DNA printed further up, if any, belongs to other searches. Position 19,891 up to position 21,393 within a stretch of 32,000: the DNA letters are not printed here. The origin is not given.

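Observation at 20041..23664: Periplasmic [FeFe] hydrogenase coupled to a HybA/HybB-type ferredoxin plus NrfD-family membrane module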

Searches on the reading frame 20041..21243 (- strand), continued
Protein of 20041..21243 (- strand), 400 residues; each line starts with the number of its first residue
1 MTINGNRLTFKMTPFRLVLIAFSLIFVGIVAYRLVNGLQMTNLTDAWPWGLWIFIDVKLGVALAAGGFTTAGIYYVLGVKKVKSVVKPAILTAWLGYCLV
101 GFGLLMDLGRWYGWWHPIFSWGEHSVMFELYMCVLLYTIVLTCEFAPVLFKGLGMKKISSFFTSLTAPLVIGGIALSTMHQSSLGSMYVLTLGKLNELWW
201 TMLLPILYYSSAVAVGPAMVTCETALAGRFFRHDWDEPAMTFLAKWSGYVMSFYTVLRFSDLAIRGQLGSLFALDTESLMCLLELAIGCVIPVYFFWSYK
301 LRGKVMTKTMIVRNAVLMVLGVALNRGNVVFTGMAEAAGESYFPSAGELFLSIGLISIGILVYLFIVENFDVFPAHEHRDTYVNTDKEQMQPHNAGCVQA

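Call 84: search_protein_families(library=pfam, proteins=[window:20041-21243:-], max_evalue=1)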
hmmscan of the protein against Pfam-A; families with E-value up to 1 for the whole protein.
window:20041-21243:- (400 aa): 0 families
